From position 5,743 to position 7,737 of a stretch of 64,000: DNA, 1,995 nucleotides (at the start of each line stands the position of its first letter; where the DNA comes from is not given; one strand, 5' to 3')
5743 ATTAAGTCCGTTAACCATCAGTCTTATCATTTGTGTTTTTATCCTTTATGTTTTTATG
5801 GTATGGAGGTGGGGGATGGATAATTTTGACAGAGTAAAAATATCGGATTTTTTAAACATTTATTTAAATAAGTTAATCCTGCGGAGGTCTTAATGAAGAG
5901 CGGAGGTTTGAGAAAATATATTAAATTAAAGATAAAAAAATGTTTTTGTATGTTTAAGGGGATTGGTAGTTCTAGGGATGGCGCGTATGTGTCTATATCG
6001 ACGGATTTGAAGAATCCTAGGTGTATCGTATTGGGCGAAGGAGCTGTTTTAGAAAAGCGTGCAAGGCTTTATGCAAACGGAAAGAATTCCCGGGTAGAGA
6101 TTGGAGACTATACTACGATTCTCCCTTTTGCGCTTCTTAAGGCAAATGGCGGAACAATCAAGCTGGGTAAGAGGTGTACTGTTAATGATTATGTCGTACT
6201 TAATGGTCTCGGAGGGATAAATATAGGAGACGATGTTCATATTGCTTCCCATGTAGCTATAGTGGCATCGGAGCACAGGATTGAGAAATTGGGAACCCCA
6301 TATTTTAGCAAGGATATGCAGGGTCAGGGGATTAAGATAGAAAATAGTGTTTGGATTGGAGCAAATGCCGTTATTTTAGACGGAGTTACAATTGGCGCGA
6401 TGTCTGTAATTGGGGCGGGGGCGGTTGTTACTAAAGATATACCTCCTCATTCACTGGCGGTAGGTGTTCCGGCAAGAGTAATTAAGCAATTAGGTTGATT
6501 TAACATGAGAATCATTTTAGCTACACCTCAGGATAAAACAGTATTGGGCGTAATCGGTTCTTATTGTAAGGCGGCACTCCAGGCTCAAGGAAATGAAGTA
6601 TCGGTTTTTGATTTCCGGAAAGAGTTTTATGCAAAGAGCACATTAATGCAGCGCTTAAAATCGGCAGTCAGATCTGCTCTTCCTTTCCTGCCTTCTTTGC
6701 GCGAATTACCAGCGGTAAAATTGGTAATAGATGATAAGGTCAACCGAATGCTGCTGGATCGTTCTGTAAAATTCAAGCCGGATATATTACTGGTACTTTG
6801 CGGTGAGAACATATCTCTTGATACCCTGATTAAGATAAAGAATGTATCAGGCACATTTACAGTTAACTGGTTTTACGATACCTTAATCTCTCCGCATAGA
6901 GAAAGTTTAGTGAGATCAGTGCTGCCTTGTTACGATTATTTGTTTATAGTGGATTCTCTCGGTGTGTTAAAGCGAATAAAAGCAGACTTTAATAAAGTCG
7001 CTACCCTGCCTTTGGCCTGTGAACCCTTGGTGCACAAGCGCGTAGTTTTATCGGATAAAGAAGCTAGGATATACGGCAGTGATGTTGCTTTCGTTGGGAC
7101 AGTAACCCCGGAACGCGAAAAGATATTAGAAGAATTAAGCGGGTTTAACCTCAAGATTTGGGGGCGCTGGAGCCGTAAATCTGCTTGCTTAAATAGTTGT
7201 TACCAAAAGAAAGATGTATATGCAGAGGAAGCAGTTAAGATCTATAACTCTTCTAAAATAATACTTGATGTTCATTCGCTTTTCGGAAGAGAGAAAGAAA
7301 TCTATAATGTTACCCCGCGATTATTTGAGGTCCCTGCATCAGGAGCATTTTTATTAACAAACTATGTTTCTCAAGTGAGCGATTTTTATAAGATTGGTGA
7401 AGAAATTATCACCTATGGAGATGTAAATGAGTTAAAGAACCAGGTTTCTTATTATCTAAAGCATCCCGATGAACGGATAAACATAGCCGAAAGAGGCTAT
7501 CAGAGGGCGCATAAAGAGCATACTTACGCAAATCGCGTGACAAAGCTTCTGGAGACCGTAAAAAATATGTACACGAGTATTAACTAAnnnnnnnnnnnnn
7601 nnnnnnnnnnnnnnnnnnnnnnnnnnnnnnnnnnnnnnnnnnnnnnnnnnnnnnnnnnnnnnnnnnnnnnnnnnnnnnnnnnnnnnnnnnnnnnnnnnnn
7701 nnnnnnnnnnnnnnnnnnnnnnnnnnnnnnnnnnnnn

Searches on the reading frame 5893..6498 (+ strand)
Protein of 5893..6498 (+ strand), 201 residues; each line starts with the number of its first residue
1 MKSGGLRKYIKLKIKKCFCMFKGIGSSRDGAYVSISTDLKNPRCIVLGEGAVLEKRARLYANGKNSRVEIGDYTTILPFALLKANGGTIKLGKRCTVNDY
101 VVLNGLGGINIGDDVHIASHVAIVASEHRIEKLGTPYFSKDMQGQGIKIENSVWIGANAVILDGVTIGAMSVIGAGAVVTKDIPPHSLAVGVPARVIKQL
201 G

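Call 62: search_protein_families(library=pfam, proteins=[window:5893-6498:+], max_evalue=0.00001)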
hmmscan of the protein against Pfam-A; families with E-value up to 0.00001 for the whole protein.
window:5893-6498:+ (201 aa): 2 families
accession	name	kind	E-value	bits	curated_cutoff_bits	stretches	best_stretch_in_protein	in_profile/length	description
PF00132.30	Hexapep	-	4.3e-16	58.3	27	1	146-181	1-36/36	Bacterial transferase hexapeptide (six repeats)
PF14602.12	Hexapep_2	-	7.3e-08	32.5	27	1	147-181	2-34/34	Hexapeptide repeat of succinyl-transferase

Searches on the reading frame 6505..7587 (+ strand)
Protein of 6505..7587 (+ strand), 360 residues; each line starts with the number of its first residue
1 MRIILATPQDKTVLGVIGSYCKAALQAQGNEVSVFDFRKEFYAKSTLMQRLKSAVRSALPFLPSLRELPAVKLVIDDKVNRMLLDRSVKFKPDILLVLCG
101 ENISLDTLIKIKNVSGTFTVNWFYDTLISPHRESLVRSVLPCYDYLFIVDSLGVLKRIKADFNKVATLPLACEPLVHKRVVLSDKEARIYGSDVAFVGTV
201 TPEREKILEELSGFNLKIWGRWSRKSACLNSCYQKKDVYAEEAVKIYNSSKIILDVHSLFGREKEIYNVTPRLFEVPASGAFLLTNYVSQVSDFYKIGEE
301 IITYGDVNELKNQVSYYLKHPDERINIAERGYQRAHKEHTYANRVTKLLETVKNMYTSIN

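Call 62: search_protein_families(library=pfam, proteins=[window:6505-7587:+], max_evalue=0.00001)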
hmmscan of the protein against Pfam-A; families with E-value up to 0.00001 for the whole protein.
window:6505-7587:+ (360 aa): 1 family
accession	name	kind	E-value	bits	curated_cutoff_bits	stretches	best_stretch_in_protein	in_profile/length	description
PF13524.12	Glyco_trans_1_2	-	3.4e-35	121.5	25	1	205-350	3-144/144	Glycosyl transferase-like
